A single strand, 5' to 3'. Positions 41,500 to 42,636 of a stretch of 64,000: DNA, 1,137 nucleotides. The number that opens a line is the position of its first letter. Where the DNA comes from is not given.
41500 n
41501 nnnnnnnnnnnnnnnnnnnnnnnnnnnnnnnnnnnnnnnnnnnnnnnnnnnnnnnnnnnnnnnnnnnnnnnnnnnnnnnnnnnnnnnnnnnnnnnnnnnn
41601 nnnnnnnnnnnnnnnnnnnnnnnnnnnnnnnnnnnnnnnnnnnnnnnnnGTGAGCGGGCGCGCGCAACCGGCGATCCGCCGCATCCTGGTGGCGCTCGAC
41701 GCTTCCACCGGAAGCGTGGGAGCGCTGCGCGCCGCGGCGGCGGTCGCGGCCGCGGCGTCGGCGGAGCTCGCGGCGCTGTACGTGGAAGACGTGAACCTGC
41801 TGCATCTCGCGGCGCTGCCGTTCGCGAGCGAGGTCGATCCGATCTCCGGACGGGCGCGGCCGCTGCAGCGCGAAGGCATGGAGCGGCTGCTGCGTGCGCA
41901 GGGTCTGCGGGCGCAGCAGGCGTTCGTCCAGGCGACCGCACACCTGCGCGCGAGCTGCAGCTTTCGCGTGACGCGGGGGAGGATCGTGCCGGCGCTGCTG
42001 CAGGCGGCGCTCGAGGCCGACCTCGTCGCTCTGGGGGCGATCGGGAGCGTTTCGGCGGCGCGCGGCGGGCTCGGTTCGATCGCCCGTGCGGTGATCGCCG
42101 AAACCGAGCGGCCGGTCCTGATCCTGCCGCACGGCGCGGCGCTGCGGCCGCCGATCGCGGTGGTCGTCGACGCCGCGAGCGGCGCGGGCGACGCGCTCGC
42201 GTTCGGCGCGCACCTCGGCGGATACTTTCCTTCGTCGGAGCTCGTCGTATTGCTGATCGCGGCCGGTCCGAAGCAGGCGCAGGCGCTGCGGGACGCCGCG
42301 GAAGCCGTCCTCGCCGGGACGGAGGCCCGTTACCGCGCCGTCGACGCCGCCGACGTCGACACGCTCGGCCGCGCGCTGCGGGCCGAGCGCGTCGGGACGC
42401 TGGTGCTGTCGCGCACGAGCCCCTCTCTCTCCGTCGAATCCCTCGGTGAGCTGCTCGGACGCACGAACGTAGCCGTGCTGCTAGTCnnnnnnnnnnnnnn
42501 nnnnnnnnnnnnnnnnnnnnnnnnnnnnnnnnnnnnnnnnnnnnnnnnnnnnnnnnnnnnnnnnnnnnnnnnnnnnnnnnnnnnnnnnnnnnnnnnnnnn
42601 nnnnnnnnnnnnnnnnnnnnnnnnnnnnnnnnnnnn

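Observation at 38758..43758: FNR-box-preceded LonC-like protease with a degenerate P-loop, translationally coupled to a tandem-USP protein and followed by a cytoplasmic alkaline-phosphatase-family enzyme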

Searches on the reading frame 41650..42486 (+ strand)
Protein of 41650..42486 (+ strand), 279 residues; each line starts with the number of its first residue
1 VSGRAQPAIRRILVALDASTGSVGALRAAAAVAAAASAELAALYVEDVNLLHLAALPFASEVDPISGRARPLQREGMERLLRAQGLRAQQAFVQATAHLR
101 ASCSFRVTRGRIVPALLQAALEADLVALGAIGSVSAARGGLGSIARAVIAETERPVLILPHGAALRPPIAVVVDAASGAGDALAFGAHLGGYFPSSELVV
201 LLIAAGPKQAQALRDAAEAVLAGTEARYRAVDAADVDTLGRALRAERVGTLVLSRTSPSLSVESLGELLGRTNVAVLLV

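Call 3: search_protein_families(library=pfam, proteins=[window:41650-42486:+], max_evalue=0.01)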
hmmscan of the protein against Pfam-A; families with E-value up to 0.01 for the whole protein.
window:41650-42486:+ (279 aa): 1 family
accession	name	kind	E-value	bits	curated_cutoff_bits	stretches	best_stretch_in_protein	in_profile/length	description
PF00582.32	Usp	-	1.4e-11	45.6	24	1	9-160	2-141/141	Universal stress protein family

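Call 4: search_protein_families(library=ncbifam, proteins=[window:41650-42486:+], max_evalue=0.01)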
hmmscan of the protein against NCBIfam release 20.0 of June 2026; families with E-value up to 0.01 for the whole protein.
window:41650-42486:+ (279 aa): 0 families

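Call 43: find_homologous_proteins(query=window:41650-42486:+, max_evalue=0.00001)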
Query window:41650-42486:+ (279 aa): 96 proteins with E <= 0.00001 among 8000 candidates.
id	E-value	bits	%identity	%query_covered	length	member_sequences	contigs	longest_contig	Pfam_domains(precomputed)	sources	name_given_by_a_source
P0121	1.1e-157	541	100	100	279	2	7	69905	PF00582.33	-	-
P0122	2.1e-129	449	85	100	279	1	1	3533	PF00582.33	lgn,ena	-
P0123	1.9e-120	419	83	100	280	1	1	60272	PF00582.33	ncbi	ncbi:MAG TPA: universal stress protein [Burkholderiales bacterium]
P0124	1.6e-67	246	55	99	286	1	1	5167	PF00582.33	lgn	-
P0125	1.4e-49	187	46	97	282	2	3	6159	PF00582.33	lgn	-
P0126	1.2e-48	184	47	97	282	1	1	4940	PF00582.33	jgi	jgi:nucleotide-binding universal stress UspA family protein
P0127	1.2e-46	178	43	100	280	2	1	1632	PF00582.33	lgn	-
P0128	1.2e-44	171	43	97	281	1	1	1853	PF00582.33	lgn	-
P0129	6.4e-44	169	42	98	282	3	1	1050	PF00582.33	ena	-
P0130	2.9e-43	166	41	99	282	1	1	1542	PF00582.33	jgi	jgi:nucleotide-binding universal stress UspA family protein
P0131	3.0e-43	166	42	97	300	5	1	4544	PF00582.33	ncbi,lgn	ncbi:MAG: universal stress protein [Chloroflexota bacterium]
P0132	3.8e-43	166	47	97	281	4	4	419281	PF00582.33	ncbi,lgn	-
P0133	4.8e-43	166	41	99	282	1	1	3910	PF00582.33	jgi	jgi:nucleotide-binding universal stress UspA family protein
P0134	1.3e-42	164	43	97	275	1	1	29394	PF00582.33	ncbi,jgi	jgi:nucleotide-binding universal stress UspA family protein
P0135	1.7e-42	164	42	100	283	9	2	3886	PF00582.33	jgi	jgi:nucleotide-binding universal stress UspA family protein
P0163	1.6e-36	144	42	97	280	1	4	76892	PF00582.33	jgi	-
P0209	8.4e-17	80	33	98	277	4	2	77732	PF00582.33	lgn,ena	-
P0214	3.9e-12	65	34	90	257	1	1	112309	-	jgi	jgi:hypothetical protein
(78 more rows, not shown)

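Call 44: find_encoding_contigs(protein=P0132, flank=4000, max_places=1)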
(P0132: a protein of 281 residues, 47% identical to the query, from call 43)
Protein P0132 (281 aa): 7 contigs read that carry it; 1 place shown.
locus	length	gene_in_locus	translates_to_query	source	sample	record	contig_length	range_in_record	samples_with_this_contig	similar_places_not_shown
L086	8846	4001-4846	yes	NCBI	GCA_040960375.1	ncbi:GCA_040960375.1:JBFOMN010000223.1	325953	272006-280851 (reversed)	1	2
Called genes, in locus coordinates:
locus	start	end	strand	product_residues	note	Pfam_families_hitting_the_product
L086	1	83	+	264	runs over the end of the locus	PF02548:Pantoate_transf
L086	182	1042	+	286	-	PF02569:Pantoate_ligase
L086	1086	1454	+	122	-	PF02261:Asp_decarbox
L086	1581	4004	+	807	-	PF01078:Mg_chelatase (faint), PF20437:LonC_helical, PF13654:AAA_32, PF20436:LonB_AAA-LID, PF05362:Lon_C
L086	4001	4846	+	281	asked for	PF00582:Usp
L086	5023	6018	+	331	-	PF02685:Glucokinase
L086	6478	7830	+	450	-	PF00069:Pkinase, PF07714:PK_Tyr_Ser-Thr, PF14531:Kinase-like (weak)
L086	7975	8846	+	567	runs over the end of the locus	PF03235:GmrSD_N, PF07510:GmrSD_C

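Call 45: find_encoding_contigs(protein=P0163, flank=4000, max_places=1)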
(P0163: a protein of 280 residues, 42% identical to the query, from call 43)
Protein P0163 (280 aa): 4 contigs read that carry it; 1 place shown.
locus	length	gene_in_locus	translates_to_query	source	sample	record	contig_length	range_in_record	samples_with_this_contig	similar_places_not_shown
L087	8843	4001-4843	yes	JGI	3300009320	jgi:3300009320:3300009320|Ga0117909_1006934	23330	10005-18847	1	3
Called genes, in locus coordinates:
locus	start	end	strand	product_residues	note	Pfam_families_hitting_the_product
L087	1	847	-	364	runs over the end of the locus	PF00730:HhH-GPD, PF00633:HHH, PF00293:NUDIX, PF14815:NUDIX_4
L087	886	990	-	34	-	-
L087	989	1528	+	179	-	PF00149:Metallophos, PF12850:Metallophos_2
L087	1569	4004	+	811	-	PF20437:LonC_helical, PF13654:AAA_32, PF20436:LonB_AAA-LID, PF05362:Lon_C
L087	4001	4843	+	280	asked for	PF00582:Usp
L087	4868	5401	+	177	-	PF11290:DUF3090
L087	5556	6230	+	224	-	-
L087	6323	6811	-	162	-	PF04519:Bactofilin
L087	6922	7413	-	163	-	PF06103:DUF948 (faint), PF14584:DUF4446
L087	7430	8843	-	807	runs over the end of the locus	PF11028:TMEM260_N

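Call 46: find_encoding_contigs(protein=P0209, flank=4000, max_places=1)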
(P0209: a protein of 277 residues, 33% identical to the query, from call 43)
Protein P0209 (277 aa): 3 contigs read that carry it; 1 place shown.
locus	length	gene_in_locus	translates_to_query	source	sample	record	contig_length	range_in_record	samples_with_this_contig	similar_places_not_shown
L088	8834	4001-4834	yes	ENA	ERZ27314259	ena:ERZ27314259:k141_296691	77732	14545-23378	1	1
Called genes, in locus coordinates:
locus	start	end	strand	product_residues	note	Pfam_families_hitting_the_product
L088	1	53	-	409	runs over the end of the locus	PF00999:Na_H_Exchanger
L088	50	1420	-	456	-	PF17767:NAPRTase_N, PF04095:NAPRTase, PF17956:NAPRTase_C (faint)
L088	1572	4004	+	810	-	PF20437:LonC_helical, PF13654:AAA_32, PF20436:LonB_AAA-LID, PF05362:Lon_C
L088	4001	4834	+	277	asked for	PF00582:Usp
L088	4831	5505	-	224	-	PF06267:DUF1028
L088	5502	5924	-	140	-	PF01042:Ribonuc_L-PSP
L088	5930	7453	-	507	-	PF11794:HpaB_N, PF03241:HpaB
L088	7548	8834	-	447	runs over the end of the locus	PF00743:FMO-like, PF07992:Pyr_redox_2, PF13454:NAD_binding_9 (faint), PF13738:Pyr_redox_3, PF13434:Lys_Orn_oxgnase, PF00743:FMO-like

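Call 47: find_encoding_contigs(protein=P0214, flank=4000, max_places=1)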
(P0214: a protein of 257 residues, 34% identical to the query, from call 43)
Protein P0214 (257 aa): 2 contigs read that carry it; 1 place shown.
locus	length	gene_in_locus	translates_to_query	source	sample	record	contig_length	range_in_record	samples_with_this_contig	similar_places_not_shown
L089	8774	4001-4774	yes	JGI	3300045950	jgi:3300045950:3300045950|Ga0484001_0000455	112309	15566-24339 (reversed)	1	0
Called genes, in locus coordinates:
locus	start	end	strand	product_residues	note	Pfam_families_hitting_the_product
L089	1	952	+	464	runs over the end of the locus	PF02661:Fic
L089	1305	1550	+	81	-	PF00550:PP-binding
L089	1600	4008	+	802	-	PF20437:LonC_helical, PF13654:AAA_32, PF20436:LonB_AAA-LID, PF05362:Lon_C (weak)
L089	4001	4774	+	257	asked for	-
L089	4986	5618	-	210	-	-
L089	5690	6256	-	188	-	PF02482:Ribosomal_S30AE, PF00313:CSD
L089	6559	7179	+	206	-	PF00072:Response_reg, PF00196:GerE, PF08281:Sigma70_r4_2 (weak), PF13518:HTH_28 (faint)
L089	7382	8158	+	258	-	PF00027:cNMP_binding, PF13545:HTH_Crp_2, PF00325:Crp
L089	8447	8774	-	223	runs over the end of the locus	PF00011:HSP20, PF17886:ArsA_HSP20 (faint)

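Call 58: search_solved_structures(query=A2, max_evalue=0.01)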
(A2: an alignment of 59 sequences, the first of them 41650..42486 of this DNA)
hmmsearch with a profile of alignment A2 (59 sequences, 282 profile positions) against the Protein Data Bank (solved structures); distinct sequences matched with E-value up to 0.01: 21.
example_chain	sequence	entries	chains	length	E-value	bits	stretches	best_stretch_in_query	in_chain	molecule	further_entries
3ab7_A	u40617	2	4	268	2.4e-24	89.6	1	11-243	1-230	Putative uncharacterized protein TTHA0350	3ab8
3loq_A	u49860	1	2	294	1.3e-11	47.8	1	111-232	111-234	universal stress protein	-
3s3t_A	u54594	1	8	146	1.7e-11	47.5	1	10-160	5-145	Nucleotide-binding protein, universal stress protein UspA family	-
4wny_A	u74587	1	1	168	7.8e-11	45.3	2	13-49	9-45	Universal stress protein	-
1wjg_A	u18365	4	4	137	2.7e-09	40.2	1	77-161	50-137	probable ATP binding protein | Universal stress protein family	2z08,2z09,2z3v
2jax_A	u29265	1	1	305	2e-08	37.4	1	114-202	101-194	HYPOTHETICAL PROTEIN TB31.7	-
3cis_A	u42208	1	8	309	6.4e-08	35.7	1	114-202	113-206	Uncharacterized protein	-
3hgm_A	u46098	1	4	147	2.4e-06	30.5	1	10-160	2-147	Universal Stress Protein TeaD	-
5ahw_A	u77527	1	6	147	1.6e-05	27.8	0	118-161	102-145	UNIVERSAL STRESS PROTEIN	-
1tq8_A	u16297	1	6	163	4.5e-05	26.4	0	118-163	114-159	hypothetical protein Rv1636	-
3fdx_A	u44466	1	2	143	0.00018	24.4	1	90-161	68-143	Putative filament protein / universal stress protein F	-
3fh0_A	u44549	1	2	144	0.00018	24.4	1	90-161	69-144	putative universal stress protein KPN_01444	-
7mq5_A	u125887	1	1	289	0.00037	23.4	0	166-280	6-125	Universal stress protein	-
3mt0_A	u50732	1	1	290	0.00037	23.4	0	166-280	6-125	uncharacterized protein PA1789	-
2pfs_A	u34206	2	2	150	0.00058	22.7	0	108-161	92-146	Universal stress protein | Universal stress protein (Usp)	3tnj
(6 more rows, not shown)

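Call 65: search_solved_structures(query=window:41650-42486:+, max_evalue=0.01, show_alignments=1)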
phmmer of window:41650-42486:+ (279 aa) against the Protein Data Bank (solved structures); distinct sequences matched with E-value up to 0.01: 1.
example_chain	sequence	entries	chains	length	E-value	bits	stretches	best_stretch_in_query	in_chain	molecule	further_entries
3s3t_A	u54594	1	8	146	1.7e-05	28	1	11-153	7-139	Nucleotide-binding protein, universal stress protein UspA family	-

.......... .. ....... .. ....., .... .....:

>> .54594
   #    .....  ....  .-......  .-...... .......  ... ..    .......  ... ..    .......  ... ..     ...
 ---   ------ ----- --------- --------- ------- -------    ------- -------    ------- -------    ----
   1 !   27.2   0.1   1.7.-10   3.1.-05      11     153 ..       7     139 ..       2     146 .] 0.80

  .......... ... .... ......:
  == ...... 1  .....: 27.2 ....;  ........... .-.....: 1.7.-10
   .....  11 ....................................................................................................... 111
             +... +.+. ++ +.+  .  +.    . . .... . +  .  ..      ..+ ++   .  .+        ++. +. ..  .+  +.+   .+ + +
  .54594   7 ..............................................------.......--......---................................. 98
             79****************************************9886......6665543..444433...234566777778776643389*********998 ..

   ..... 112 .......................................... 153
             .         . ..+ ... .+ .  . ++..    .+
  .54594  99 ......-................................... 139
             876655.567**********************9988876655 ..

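Call 66: search_solved_structures(query=A2, max_evalue=1e-15, show_alignments=1)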
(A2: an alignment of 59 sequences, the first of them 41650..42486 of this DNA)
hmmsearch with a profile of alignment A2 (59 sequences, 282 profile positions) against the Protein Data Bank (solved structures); distinct sequences matched with E-value up to 1e-15: 1.
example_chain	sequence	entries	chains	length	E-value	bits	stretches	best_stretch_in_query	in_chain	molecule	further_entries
3ab7_A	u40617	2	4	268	2.4e-24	89.6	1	11-243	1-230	Putative uncharacterized protein TTHA0350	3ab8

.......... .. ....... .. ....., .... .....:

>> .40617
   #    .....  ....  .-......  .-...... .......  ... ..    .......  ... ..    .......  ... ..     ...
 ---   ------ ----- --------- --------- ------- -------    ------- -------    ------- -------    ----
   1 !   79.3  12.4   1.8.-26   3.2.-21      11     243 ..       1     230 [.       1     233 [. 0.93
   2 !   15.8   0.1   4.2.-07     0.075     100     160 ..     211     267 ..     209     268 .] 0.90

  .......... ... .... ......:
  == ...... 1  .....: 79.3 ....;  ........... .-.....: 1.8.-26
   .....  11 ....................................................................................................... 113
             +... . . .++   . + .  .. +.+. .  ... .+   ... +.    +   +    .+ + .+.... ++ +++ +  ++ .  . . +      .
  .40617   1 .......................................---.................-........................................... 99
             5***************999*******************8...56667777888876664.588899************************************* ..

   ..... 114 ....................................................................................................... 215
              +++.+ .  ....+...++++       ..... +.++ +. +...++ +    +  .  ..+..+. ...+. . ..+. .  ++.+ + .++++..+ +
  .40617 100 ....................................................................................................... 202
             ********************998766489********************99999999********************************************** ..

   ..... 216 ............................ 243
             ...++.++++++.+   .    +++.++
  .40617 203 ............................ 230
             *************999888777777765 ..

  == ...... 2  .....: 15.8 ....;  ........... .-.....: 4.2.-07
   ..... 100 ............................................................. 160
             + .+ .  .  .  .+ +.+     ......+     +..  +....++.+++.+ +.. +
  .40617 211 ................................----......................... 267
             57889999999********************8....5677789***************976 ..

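Call 67: predict_structure(alignment_id=A2)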
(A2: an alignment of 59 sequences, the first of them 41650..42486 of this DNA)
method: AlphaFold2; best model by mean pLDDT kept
length: 279 residues; sequences in the alignment: 59
mean_pLDDT: 92.1   pTM: 0.89
mean pLDDT of the five models: 92.1, 91.7, 91.7, 90.8, 90.7
residues with pLDDT >= 90: 230; 70-90: 36; 50-70: 7; < 50: 6
segments of 3 or more residues with pLDDT < 50: 133-136
pLDDT, mean of each block of 10 residues (from residue 1): 71 93 94 96 97 95 92 96 97 95 98 98 96 58 93 95 92 89 94 90 96 96 94 94 96 89 91 94
secondary structure, 60 per line:
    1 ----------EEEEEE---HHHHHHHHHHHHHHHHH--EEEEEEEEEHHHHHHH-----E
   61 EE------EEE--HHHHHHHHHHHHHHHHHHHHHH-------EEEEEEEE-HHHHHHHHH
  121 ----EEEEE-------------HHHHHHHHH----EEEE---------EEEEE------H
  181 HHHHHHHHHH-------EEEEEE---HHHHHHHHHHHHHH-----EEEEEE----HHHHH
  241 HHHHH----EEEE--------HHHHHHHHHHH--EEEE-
elements in order: E11-16 H20-36 E39-47 H48-54 E60-62 E69-71 H74-95 E103-110 H112-120 E125-129 H143-151 E156-159 E169-173 H180-190 E198-203 H207-220 E226-231 H236-245 E250-253 H262-272 E275-278

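Call 70: fold_search(model_id=the predicted structure, library=pdb)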
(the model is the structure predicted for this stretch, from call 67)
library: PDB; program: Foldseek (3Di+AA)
matches with E <= 10: 1344; with E <= 0.001: 49
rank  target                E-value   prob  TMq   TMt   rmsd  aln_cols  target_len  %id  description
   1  3ab8_B                8.6e-13  1.00  0.72  0.76   3.9       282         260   25  Crystal Structure of the Hypothetical Tandem-type Universal Stress Protein TTHA0350 complexed with ATPs. (released 2010-12-15)
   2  3ab8_A                1.2e-11  1.00  0.69  0.73   4.2       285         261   25  Crystal Structure of the Hypothetical Tandem-type Universal Stress Protein TTHA0350 complexed with ATPs. (released 2010-12-15)
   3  3cis_E                1.2e-11  1.00  0.68  0.66   5.6       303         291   20  The Crystal Structure of Rv2623 from Mycobacterium tuberculosis (released 2009-03-17)
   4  3cis_A                1.5e-11  1.00  0.70  0.68   5.4       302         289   20  The Crystal Structure of Rv2623 from Mycobacterium tuberculosis (released 2009-03-17)
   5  3cis_C                1.5e-11  1.00  0.69  0.66   5.5       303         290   20  The Crystal Structure of Rv2623 from Mycobacterium tuberculosis (released 2009-03-17)
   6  3ab7_A                1.9e-11  1.00  0.71  0.81   3.4       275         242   26  Crystal Structure of the Hypothetical Tandem-type Universal Stress Protein TTHA0350 from Thermus thermophilus HB8 (released 2010-12-15)
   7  3ab7_B                2.8e-11  1.00  0.68  0.79   3.6       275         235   25  Crystal Structure of the Hypothetical Tandem-type Universal Stress Protein TTHA0350 from Thermus thermophilus HB8 (released 2010-12-15)
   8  3cis_H                3.6e-11  1.00  0.72  0.72   4.1       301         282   18  The Crystal Structure of Rv2623 from Mycobacterium tuberculosis (released 2009-03-17)
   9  3cis_B                4.8e-11  1.00  0.71  0.69   5.2       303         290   19  The Crystal Structure of Rv2623 from Mycobacterium tuberculosis (released 2009-03-17)
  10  3cis_G                6.9e-11  1.00  0.70  0.67   5.7       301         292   20  The Crystal Structure of Rv2623 from Mycobacterium tuberculosis (released 2009-03-17)
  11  3cis_F                9.4e-11  1.00  0.71  0.71   4.0       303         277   19  The Crystal Structure of Rv2623 from Mycobacterium tuberculosis (released 2009-03-17)
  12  3loq_B                1.1e-10  1.00  0.74  0.77   4.5       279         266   15  The crystal structure of a universal stress protein from Archaeoglobus fulgidus DSM 4304 (released 2010-02-16)
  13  4r2k                  9.2e-10  1.00  0.67  0.61   6.6       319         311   12  Crystal structure of H119A mutant of YdaA (Universal Stress Protein E) from Salmonella typhimurium (released 2015-02-04)
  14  4r2j                  9.8e-10  1.00  0.65  0.64   6.0       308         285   12  Crystal structure of YdaA (Universal Stress Protein E) from Salmonella typhimurium (released 2015-02-04)
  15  2jax                  1.6e-09  1.00  0.65  0.69   4.4       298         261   20  Universal Stress Protein Rv2623 from Mycobaterium Tuberculosis (released 2007-12-11)
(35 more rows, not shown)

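Call 76: search_protein_families(library=padloc, proteins=[window:41650-42486:+], max_evalue=0.01)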
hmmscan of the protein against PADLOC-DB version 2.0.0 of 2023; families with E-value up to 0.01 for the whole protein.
window:41650-42486:+ (279 aa): 0 families

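Call 83: search_protein_representatives(alignment_id=A2)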
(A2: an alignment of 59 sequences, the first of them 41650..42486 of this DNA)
Query: 59 sequences, 282 profile positions. Proteins with E-value up to 0.001 (for the whole library): 68943; up to 1e-10: 15556; up to 1e-30: 2246. The best 150 are listed.
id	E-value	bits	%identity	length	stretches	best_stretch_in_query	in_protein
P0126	3.7e-113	394.1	-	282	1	1-282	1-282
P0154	1.1e-106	372.9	-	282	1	1-282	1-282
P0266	5.8e-105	367.3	-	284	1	2-282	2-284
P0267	3.1e-104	364.9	-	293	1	1-282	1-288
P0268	1.4e-103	362.7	-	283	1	3-282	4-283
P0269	5.9e-102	357.4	-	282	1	1-282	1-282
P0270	1.3e-99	349.7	-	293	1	4-282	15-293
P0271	2.5e-96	339.0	-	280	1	4-282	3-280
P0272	3.2e-96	338.6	-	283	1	1-282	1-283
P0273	1.3e-93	330.0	-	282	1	1-282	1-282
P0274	4.7e-92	324.9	-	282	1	1-282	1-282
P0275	6.2e-92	324.5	-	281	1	1-281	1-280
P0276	9.6e-92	323.9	-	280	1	3-282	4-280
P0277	1.2e-91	323.6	-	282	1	1-282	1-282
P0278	1.4e-91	323.3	-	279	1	1-282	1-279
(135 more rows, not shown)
